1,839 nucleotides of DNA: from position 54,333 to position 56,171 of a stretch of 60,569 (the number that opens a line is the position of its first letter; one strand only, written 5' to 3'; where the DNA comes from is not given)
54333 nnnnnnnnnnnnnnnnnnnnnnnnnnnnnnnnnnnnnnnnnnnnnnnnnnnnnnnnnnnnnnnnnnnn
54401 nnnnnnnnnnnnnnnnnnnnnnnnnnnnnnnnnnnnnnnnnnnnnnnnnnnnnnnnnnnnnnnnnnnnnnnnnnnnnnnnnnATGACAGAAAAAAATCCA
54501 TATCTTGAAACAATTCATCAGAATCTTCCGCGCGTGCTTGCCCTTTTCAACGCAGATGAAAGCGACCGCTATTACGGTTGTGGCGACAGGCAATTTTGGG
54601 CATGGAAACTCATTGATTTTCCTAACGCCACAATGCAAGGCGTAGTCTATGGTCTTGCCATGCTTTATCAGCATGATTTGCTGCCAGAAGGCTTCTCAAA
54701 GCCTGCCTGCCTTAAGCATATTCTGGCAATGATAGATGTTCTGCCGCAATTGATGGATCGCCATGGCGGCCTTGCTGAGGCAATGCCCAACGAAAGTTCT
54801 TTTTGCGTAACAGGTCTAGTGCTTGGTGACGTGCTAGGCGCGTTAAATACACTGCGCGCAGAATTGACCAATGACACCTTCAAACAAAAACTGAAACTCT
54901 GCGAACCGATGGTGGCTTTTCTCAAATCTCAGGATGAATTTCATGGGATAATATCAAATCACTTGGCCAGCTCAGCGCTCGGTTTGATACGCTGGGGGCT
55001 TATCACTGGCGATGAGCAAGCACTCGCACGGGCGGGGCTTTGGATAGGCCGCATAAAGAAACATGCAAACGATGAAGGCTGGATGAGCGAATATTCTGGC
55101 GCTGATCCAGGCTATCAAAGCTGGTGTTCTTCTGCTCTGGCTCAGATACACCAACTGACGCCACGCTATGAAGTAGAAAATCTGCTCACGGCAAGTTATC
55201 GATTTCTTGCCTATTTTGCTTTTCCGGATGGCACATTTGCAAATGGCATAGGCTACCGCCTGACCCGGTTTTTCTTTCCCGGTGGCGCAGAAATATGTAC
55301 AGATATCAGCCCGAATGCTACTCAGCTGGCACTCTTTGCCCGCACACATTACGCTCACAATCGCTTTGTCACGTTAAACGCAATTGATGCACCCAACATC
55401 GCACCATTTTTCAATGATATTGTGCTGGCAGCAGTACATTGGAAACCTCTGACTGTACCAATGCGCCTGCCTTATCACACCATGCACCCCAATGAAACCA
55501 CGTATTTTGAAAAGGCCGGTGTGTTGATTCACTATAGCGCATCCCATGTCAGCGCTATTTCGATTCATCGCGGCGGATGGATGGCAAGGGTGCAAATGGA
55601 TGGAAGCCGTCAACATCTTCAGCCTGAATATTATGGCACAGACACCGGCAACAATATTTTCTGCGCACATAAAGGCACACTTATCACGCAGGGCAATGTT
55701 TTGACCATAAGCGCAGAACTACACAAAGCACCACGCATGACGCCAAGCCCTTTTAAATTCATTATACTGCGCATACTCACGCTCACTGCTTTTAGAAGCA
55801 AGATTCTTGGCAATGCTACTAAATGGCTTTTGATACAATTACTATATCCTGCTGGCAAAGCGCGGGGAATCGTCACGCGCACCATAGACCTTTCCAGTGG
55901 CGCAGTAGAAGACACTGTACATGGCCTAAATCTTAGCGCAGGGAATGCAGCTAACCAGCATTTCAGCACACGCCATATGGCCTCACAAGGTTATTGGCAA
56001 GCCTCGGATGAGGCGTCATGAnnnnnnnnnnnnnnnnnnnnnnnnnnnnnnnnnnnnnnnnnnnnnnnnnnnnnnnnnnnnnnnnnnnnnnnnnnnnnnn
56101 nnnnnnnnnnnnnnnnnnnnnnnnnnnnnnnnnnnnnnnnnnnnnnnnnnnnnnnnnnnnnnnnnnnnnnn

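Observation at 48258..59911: AT-rich, translationally coupled glycan locus with Arn/Lgm/Flm-like logic plus unusual tailoring enzymes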

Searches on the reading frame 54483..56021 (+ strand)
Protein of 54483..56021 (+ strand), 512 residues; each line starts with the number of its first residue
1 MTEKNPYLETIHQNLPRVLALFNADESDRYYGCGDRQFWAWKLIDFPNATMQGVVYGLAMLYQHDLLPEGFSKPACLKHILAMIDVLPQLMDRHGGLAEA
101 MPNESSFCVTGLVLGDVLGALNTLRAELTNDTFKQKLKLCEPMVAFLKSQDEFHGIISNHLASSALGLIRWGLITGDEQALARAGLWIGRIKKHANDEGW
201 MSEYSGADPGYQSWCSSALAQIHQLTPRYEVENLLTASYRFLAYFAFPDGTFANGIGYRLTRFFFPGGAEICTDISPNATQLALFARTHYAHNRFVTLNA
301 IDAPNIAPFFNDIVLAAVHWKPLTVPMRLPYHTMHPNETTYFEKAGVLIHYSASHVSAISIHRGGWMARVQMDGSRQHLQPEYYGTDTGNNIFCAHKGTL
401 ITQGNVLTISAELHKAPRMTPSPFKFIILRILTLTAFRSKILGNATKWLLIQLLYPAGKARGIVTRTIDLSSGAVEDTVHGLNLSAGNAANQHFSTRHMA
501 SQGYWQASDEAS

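Call 5: search_protein_families(library=pfam, proteins=[window:54483-56021:+], max_evalue=0.01)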
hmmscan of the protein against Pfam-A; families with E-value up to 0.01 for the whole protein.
window:54483-56021:+ (512 aa): 0 families

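Call 6: search_protein_families(library=ncbifam, proteins=[window:54483-56021:+], max_evalue=0.01)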
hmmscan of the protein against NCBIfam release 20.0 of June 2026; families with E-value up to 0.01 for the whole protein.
window:54483-56021:+ (512 aa): 0 families

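Call 10: search_solved_structures(query=window:54483-56021:+, max_evalue=10)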
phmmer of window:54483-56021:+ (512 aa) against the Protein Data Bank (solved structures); distinct sequences matched with E-value up to 10: 0.

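Call 22: find_homologous_proteins(query=window:54483-56021:+)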
Query window:54483-56021:+ (512 aa): 337 proteins with E <= 0.001 among 8000 candidates; the best 120 are listed.
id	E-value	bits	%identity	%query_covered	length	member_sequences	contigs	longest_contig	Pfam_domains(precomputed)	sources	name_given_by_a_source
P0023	0.0e+0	1199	100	100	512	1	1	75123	-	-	-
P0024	1.7e-189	649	58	100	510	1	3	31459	-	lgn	-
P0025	3.9e-180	618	55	100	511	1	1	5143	-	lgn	-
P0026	1.1e-167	577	53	98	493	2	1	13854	-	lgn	-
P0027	3.9e-166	572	52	99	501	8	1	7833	-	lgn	-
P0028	7.0e-164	564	53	99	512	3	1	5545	-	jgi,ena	jgi:hypothetical protein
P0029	1.0e-163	564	49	100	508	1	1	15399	-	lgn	-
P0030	1.5e-163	563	51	99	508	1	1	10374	-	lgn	-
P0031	3.1e-156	539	50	100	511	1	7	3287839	-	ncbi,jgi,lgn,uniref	ncbi:MAG: hypothetical protein RIE24_04245 [Silicimonas sp.]|jgi:hypothetical protein|uniref:hypothe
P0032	1.4e-155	537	50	100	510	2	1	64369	-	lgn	-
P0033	7.8e-155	535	49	99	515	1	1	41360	-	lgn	-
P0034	4.8e-150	519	50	99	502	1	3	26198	-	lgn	-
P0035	1.5e-149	517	49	100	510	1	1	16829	-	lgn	-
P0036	4.1e-149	516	49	99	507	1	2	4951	-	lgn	-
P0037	5.7e-149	515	48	99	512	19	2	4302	-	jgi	jgi:hypothetical protein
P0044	9.0e-143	495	47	99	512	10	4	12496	PF25840.1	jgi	jgi:hypothetical protein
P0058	4.7e-118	413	43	100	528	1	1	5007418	-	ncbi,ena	-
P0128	5.5e-94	334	37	99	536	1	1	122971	-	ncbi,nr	ncbi:MAG: hypothetical protein N2254_05765 [bacterium]|nr:hypothetical protein [bacterium]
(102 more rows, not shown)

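Call 34: find_encoding_contigs(protein=P0024, flank=10000, max_places=2)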
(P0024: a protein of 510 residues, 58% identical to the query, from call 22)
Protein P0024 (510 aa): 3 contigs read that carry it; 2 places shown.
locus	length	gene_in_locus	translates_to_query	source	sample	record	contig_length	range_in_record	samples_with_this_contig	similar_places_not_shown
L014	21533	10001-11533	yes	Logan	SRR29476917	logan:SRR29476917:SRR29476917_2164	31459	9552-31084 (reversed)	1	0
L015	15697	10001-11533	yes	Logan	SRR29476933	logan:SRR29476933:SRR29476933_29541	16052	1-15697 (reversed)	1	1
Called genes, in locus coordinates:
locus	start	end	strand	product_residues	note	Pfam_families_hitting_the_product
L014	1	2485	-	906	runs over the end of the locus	PF00801:PKD, PF18911:PKD_4, PF17957:Big_7 (weak), PF00801:PKD, PF18911:PKD_4, PF00801:PKD, PF18911:PKD_4, PF00801:PKD, +4 more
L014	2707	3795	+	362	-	PF02350:Epimerase_2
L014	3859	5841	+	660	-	-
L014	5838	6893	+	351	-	PF00535:Glycos_transf_2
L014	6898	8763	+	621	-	PF13522:GATase_6, PF13537:GATase_7, PF00733:Asn_synthase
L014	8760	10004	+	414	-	-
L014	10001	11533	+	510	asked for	-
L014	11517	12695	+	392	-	PF01041:DegT_DnrJ_EryC1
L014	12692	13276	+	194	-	PF00551:Formyl_trans_N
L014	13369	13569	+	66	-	-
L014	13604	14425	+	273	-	PF13489:Methyltransf_23 (weak), PF01209:Ubie_methyltran, PF13847:Methyltransf_31, PF08241:Methyltransf_11, PF08242:Methyltransf_12, PF13649:Methyltransf_25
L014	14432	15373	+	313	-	PF00248:Aldo_ket_red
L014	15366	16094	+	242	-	PF02397:Bac_transf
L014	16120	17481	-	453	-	PF13440:Polysacc_synt_3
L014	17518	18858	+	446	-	PF14296:O-ag_pol_Wzy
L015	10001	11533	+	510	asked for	-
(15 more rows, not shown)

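Call 36: find_encoding_contigs(protein=P0058, flank=10000, max_places=1)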
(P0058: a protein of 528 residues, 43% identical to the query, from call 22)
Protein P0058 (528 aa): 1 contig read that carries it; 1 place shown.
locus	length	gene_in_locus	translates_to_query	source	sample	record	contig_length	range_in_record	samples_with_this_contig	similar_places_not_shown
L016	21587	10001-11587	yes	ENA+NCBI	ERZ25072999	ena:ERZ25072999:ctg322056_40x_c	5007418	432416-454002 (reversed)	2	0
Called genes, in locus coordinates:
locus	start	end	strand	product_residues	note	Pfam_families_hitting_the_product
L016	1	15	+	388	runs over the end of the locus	PF14294:DUF4372, PF01609:DDE_Tnp_1, PF13701:DDE_Tnp_1_4 (weak)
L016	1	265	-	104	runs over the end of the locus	-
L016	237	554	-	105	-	-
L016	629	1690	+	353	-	PF00535:Glycos_transf_2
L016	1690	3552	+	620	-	PF13522:GATase_6, PF13537:GATase_7, PF00733:Asn_synthase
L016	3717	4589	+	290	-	PF05148:Methyltransf_8 (weak), PF01209:Ubie_methyltran, PF13489:Methyltransf_23, PF08003:Methyltransf_9, PF13847:Methyltransf_31, PF08241:Methyltransf_11, PF08242:Methyltransf_12, PF13649:Methyltransf_25, +1 more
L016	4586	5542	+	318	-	PF13469:Sulfotransfer_3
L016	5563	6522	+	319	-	PF03706:LPG_synthase_TM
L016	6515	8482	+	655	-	-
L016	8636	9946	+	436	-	-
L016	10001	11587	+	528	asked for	-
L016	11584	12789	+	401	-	PF01041:DegT_DnrJ_EryC1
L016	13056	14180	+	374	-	PF13439:Glyco_transf_4, PF13579:Glyco_trans_4_4 (weak), PF13524:Glyco_trans_1_2, PF00534:Glycos_transf_1, PF13692:Glyco_trans_1_4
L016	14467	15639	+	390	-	PF13439:Glyco_transf_4, PF13579:Glyco_trans_4_4, PF00534:Glycos_transf_1, PF13692:Glyco_trans_1_4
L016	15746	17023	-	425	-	PF04413:Glycos_transf_N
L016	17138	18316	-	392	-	PF01041:DegT_DnrJ_EryC1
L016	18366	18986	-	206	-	PF17836:PglD_N, PF25084:LbH_EIF2B (faint), PF25087:GMPPB_C (faint), PF00132:Hexapep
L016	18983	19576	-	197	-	PF02397:Bac_transf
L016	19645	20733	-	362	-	PF02350:Epimerase_2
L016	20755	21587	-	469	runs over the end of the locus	-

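Call 38: find_encoding_contigs(protein=P0128, flank=10000, max_places=1)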
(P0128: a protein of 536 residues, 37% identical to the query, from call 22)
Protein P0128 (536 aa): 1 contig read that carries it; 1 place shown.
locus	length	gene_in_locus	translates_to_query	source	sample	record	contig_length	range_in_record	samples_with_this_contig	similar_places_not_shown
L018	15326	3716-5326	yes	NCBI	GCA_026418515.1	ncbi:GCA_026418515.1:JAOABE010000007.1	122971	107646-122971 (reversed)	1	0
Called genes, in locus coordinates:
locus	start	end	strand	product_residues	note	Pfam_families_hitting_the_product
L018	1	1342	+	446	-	PF01943:Polysacc_synt, PF13440:Polysacc_synt_3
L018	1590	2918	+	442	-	PF23019:DUF7033 (weak)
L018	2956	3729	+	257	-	PF01209:Ubie_methyltran (weak), PF13489:Methyltransf_23 (weak), PF08241:Methyltransf_11, PF13649:Methyltransf_25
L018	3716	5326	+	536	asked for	-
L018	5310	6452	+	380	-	PF01041:DegT_DnrJ_EryC1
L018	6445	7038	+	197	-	PF00551:Formyl_trans_N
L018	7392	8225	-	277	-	PF13489:Methyltransf_23, PF01209:Ubie_methyltran, PF05175:MTS (weak), PF13847:Methyltransf_31, PF08241:Methyltransf_11, PF08242:Methyltransf_12, PF13649:Methyltransf_25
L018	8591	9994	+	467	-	-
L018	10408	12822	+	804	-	-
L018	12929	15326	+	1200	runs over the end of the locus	-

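Call 39: predict_structure(alignment_id=A2)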
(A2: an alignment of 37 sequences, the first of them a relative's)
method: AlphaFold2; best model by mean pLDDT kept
length: 512 residues; sequences in the alignment: 37
mean_pLDDT: 92.8   pTM: 0.94
mean pLDDT of the five models: 92.8, 91.9, 90.8, 90.6, 90.3
residues with pLDDT >= 90: 409; 70-90: 82; 50-70: 21; < 50: 0
segments of 3 or more residues with pLDDT < 50: none
pLDDT, mean of each block of 10 residues (from residue 1): 87 96 93 84 72 98 97 97 97 91 90 98 98 98 97 88 98 99 98 96 93 98 98 98 98 93 97 98 98 94 92 98 96 96 97 97 96 93 94 94 93 89 88 88 88 75 97 96 85 73 79 69
secondary structure, 60 per line:
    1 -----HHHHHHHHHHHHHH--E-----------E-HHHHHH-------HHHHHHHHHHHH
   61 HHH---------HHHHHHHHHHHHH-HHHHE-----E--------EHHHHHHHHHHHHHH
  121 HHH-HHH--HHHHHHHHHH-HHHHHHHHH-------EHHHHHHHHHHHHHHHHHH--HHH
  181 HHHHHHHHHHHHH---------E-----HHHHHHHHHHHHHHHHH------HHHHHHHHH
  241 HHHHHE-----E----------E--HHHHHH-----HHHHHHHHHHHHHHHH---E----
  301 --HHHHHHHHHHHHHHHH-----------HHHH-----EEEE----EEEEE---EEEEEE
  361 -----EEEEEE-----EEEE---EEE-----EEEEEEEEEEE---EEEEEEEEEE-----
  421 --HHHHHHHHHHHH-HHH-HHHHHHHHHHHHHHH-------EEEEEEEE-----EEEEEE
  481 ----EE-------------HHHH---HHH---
elements in order: H6-19 H36-41 H49-63 H73-85 H87-90 H107-123 H130-139 H141-149 H158-175 H178-193 H209-225 H232-245 H266-271 H277-292 H303-318 H330-333 E339-342 E347-351 E355-360 E366-371 E377-380 E384-386 E392-402 E406-415 H423-434 H440-454 E462-469 E475-480 H500-503

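Call 44: fold_search(model_id=the predicted structure, library=pdb)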
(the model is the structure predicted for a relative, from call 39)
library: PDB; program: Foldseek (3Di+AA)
matches with E <= 10: 815; with E <= 0.001: 41
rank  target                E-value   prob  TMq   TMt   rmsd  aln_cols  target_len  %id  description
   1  1rwa                  3.8e-06  1.00  0.47  0.34  10.3       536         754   11  Crystal structure of Arthrobacter aurescens chondroitin AC lyase (released 2004-04-13)
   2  2wda_A                1.8e-05  1.00  0.48  0.35  10.2       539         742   11  The X-ray structure of the Streptomyces coelicolor A3 Chondroitin AC Lyase in Complex with Chondroitin sulphate (released 2010-04-21)
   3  6gdt_E                2.0e-05  1.00  0.38  0.35   6.5       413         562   14  Crystal structure of exo-glucosidase/glucosaminidase VC0615 from Vibrio Cholerae (released 2018-08-15)
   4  6f2p                  2.8e-05  1.00  0.46  0.25   9.6       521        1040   11  Structure of Paenibacillus xanthan lyase to 2.6 A resolution (released 2018-12-05)
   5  8r72_B                3.8e-05  1.00  0.43  0.38   9.9       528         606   10  Polysaccharide lyase BtPL33HA (BT4410) Y291A with HA dp4 collected at 1.33 A (released 2024-12-04)
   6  8r71_B                4.5e-05  1.00  0.43  0.38  10.1       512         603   10  Polysaccharide lyase BtPL33HA (BT4410) Y291A with HAdp4 collected at 1.22 A (released 2024-12-04)
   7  8r71_A                5.9e-05  1.00  0.43  0.37  10.4       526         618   10  Polysaccharide lyase BtPL33HA (BT4410) Y291A with HAdp4 collected at 1.22 A (released 2024-12-04)
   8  2gh4_A                8.7e-05  1.00  0.39  0.52   6.6       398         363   10  YteR/D143N/dGalA-Rha (released 2006-08-29)
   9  7bjt_A                8.7e-05  1.00  0.44  0.33   8.5       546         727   13  Structure-function analysis of a new PL17 oligoalginate lyase from the marine bacterium Zobellia galactanivorans DsijT (released 2021-07-14)
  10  1x1h                  9.1e-05  1.00  0.44  0.32  10.2       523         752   11  Crystal Structure of Xanthan Lyase (N194A) (released 2005-07-19)
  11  8r6z_A                1.0e-04  1.00  0.44  0.39  10.2       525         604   10  Polysaccharide lyase BtPL33HA (BT4410) Apo form 2 (released 2024-12-04)
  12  2e24                  1.2e-04  1.00  0.47  0.34   9.8       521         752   10  crystal structure of a mutant (R612A) of xanthan lyase (released 2007-01-30)
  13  7exw                  1.3e-04  1.00  0.38  0.31  16.6       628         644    9  GH127 beta-L-arabinofuranosidase HypBA1 covalently complexed with alpha-L-arabinofuranosylamide (released 2021-11-17)
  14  8r75_B                1.5e-04  1.00  0.46  0.40   9.8       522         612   10  Polysaccharide lyase BtPL33HA (BT4410) Apo form 1 (released 2024-12-04)
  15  8r72_A                1.7e-04  1.00  0.42  0.36  10.2       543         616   11  Polysaccharide lyase BtPL33HA (BT4410) Y291A with HA dp4 collected at 1.33 A (released 2024-12-04)
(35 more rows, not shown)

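Call 45: find_related_loci(query=A2, collection=genome_contigs, flank=10000)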
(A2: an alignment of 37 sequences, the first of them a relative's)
Query A2 (512 aa) in genome_contigs; peptide patterns used: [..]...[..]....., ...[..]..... (x = any residue, [..] = any of these).
599 stretches matched a pattern (row limit reached: there are more); 519 encode a relative of the query (tblastn E <= 1e-3); the best 80 are kept; 80 distinct loci.
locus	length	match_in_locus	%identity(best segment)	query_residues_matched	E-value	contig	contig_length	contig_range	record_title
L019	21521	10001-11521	50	1-510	1e-155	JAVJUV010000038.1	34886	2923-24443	MAG: Silicimonas sp. isolate C1-SOL-10 k141_37351, whole genome shotgun sequence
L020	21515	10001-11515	49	1-512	4e-150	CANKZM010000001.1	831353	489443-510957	uncultured Roseobacter sp. isolate 2-619.fasta genome assembly, contig: NODE_1, whole genome shotgun sequence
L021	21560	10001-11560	40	1-512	2e-119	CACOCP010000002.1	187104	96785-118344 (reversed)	MAG: uncultured Pelagibacteraceae bacterium isolate AH-287-O09 genome assembly, contig: AH-287-O09_NODE_2, whole genome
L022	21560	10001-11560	43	1-512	1e-117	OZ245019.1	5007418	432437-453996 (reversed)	MAG: Sedimenticolaceae bacterium isolate 589e57f1-2ac3-4055-bd81-a33b47c3c60b genome assembly, chromosome: 1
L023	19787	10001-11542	42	5-510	5e-123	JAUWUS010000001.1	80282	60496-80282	MAG: Gammaproteobacteria bacterium isolate CSMAG_2612 CSMAG_2612_k141_1202653_length_80282_cov_9.0000, whole genome shot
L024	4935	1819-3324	41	7-506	8e-114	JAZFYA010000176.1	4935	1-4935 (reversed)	MAG: Pseudomonadales bacterium isolate MT5bin.1 MT5bin.1_176, whole genome shotgun sequence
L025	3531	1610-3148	41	4-510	6e-110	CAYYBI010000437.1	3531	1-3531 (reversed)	MAG TPA_asm: uncultured Rhodospirillaceae bacterium isolate binchicken_co231_167 genome assembly, contig: k141_5495019,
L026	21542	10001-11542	37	5-511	3e-103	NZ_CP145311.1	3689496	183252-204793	Vibrio sp. HN007 chromosome 2, complete sequence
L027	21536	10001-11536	39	3-511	4e-103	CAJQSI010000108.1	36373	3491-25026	MAG: uncultured Opitutales bacterium isolate RIS_SAG_30 genome assembly, contig: c_000000002232, whole genome shotgun se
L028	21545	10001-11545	39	5-512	4e-101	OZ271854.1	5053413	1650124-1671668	MAG: Alkalispirochaeta sp. isolate f9219233-0a3a-470e-a864-7b431a34df26 genome assembly, chromosome: 1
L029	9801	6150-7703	38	1-512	2e-100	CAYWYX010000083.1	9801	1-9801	MAG TPA_asm: uncultured Acidobacteriota bacterium isolate SRP092902_co1_123 genome assembly, contig: NODE_12197_length_9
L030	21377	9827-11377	39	2-510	1e-100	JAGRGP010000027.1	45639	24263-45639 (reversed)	MAG: Gammaproteobacteria bacterium isolate HKST-UBA178 2014-04-01_1_(paired)_contig_59687, whole genome shotgun sequence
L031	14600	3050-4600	37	1-510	1e-100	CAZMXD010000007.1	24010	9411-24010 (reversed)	MAG TPA_asm: uncultured Nitrospina sp. isolate ERP001736_co3_55 genome assembly, contig: NODE_818_length_24010_cov_4.686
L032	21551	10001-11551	38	1-512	4e-99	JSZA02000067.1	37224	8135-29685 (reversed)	Candidatus Thiomargarita nelsonii isolate Hydrate Ridge NODE_259_length_37224_cov_158.555_ID_517, whole genome shotgun s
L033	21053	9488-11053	37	5-512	3e-98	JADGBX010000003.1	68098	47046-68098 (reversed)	MAG: Magnetococcales bacterium isolate nwalbin5 nwal_bin5_NODE_3_length_68098_cov_6.298966, whole genome shotgun sequenc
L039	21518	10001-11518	37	4-509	1e-93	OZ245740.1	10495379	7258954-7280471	MAG: Limisphaerales bacterium isolate 18d4b110-818c-4cb3-93cd-e2494454740f genome assembly, chromosome: 1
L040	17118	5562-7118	35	3-511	3e-93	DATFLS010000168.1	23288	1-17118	MAG TPA_asm: bacterium isolate SMAG_U9204 k141_319975, whole genome shotgun sequence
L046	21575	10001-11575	36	2-512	7e-91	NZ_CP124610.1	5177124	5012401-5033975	Bordetella bronchiseptica strain M2020-2 chromosome, complete genome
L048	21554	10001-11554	36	2-510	6e-90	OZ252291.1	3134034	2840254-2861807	MAG: Gemmatimonadales bacterium isolate 1a75408a-c806-4ed8-8116-707dc2be45c1 genome assembly, chromosome: 1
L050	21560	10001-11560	37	1-510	1e-89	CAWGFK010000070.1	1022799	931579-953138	MAG: uncultured cyanobacterium isolate MFD01721.bin.1.50 genome assembly, contig: contig_992, whole genome shotgun seque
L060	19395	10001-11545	34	1-510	1e-92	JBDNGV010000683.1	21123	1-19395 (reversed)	MAG: Daejeonella sp. isolate concoct.228.ELB k141_1634456, whole genome shotgun sequence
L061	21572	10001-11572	33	1-512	3e-84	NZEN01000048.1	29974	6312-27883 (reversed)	MAG: Opitutia bacterium isolate ARS1007 12956, whole genome shotgun sequence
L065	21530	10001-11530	34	5-506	3e-82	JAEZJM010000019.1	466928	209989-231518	MAG: Bacillota bacterium isolate OH_CDB_237 k127_2592399, whole genome shotgun sequence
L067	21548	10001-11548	39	1-510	3e-98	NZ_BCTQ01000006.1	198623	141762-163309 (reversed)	Achromobacter denitrificans NBRC 15125, whole genome shotgun sequence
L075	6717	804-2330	36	5-510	5e-77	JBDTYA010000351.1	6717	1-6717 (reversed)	MAG: Ilumatobacteraceae bacterium isolate cluster4_bin.129 NODE_39074_length_6717_cov_6.206545, whole genome shotgun seq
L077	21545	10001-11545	38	6-510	4e-101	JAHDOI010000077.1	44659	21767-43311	MAG: Selenomonadales bacterium isolate SL1-B47 k141_54113, whole genome shotgun sequence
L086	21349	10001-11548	37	5-510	1e-95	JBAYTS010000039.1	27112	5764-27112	MAG: Methylotenera sp. isolate SO_2016_LW3_14 scaffold02613_LW162_2016, whole genome shotgun sequence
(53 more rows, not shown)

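Call 51: search_protein_families(library=pfam, proteins=[L046:743-1885:-, L046:1901-3253:-, L046:3303-4352:-, L046:4846-5991:+, L046:9190-9969:+, L046:12774-13388:+, L046:16935-18380:+, L046:18396-19280:+, L046:19281-20615:-, L046:20489-21349:-], max_evalue=0.001)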
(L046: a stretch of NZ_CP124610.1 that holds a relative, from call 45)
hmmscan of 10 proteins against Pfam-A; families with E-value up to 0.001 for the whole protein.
L046:743-1885:- (380 aa): 0 families

L046:1901-3253:- (450 aa): 0 families

L046:3303-4352:- (349 aa): 1 family
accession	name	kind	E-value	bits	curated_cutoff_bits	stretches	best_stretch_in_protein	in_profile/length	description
PF02706.20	Wzz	-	5.1e-06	27.2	25.5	1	15-64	3-52/91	Chain length determinant protein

L046:4846-5991:+ (381 aa): 2 families
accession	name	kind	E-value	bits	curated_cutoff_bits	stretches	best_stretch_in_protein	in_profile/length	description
PF00535.33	Glycos_transf_2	-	8.1e-24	84.9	23.3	1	110-276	2-162/168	Glycosyl transferase family 2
PF13641.12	Glyco_tranf_2_3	-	2.8e-07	31.2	27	1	109-228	4-122/230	Glycosyltransferase like family 2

L046:9190-9969:+ (259 aa): 6 families
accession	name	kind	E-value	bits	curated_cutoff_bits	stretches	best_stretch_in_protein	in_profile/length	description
PF08241.18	Methyltransf_11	-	2.6e-14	54.1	21.2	1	79-175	1-94/95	Methyltransferase domain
PF13649.12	Methyltransf_25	-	5.5e-12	46.7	27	1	78-172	1-97/97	Methyltransferase domain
PF13489.12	Methyltransf_23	-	1.2e-09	38.5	27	1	68-213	14-140/164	Methyltransferase domain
PF08242.18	Methyltransf_12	-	2e-08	35.3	30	1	79-174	1-98/98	Methyltransferase domain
PF01209.24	Ubie_methyltran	-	5.7e-07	29.6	20.1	1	100-175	76-150/233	ubiE/COQ5 methyltransferase family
PF13847.12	Methyltransf_31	-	7.5e-07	29.4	27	1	96-175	28-108/145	Methyltransferase domain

L046:12774-13388:+ (204 aa): 1 family
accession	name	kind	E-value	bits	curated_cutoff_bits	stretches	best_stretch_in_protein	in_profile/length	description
PF00551.24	Formyl_trans_N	-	5.5e-11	43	26.1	1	79-172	67-161/181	Formyl transferase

L046:16935-18380:+ (481 aa): 3 families
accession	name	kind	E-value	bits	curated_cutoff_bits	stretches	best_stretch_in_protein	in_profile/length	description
PF07690.21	MFS_1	-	2.8e-62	211.1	33.4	2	38-433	3-347/347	Major Facilitator Superfamily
PF06609.19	TRI12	-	1.1e-08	34.5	23.2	1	28-435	41-461/599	Fungal trichothecene efflux pump (TRI12)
PF00083.30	Sugar_tr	-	5.3e-07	29.3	22.3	1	66-201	47-187/452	Sugar (and other) transporter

L046:18396-19280:+ (294 aa): 2 families
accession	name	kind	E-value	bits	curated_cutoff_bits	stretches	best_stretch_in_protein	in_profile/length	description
PF00892.27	EamA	-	3.8e-42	144.2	28.2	2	10-136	8-134/135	EamA-like transporter family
PF03151.22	TPT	-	1.2e-05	25.3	30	1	38-280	39-289/291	Triose-phosphate Transporter family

L046:19281-20615:- (444 aa): 2 families
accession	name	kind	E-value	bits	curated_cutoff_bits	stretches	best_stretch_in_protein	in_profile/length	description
PF13091.12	PLDc_2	-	5.3e-39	133.5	27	2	278-399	5-130/132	PLD-like domain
PF00614.28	PLDc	-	1.3e-11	44.4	21.9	1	160-184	4-28/28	Phospholipase D Active site motif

L046:20489-21349:- (286 aa): 1 family
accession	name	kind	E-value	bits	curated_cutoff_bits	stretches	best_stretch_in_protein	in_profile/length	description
PF03372.29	Exo_endo_phos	-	7.1e-18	65.6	24.5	1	7-276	1-225/225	Endonuclease/Exonuclease/phosphatase family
